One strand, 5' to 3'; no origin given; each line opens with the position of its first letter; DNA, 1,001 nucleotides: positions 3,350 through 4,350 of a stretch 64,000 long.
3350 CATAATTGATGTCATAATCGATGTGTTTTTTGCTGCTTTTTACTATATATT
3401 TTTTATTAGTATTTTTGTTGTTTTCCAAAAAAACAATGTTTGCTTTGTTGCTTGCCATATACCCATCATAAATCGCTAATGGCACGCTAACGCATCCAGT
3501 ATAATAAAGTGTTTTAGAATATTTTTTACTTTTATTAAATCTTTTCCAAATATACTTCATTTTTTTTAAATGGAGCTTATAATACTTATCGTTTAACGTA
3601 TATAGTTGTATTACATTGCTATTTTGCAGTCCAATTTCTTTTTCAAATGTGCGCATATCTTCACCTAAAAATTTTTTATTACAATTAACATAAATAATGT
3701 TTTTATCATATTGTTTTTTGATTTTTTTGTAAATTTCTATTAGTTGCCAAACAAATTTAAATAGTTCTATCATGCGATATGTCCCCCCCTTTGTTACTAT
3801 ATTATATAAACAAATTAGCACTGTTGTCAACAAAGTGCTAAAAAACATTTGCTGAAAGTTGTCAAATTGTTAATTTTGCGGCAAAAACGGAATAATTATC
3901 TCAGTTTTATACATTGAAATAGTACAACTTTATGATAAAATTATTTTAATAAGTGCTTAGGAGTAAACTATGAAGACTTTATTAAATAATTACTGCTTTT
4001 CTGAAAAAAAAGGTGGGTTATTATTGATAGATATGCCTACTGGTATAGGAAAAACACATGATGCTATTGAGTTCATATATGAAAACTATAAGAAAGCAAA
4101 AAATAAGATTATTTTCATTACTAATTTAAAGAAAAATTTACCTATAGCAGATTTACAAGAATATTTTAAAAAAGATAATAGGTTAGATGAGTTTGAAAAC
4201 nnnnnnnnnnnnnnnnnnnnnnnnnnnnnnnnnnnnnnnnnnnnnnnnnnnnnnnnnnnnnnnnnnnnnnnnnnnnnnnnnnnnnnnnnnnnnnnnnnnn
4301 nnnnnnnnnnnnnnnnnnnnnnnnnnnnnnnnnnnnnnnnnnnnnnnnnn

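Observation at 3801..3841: Heat-shock (CIRCE/HrcA-type) operator sits on the CBASS promoter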

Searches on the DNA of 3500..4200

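Call 84: search_rna_families(source=window, start=3500, end=4200, threshold=evalue, max_evalue=1)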
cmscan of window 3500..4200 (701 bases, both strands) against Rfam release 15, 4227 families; matches with E-value up to 1: 0.
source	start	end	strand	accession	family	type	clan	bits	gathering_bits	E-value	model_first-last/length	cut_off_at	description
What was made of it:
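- There is no Rfam match (call 84).
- Tried and rejected: No Rfam match (call 84).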
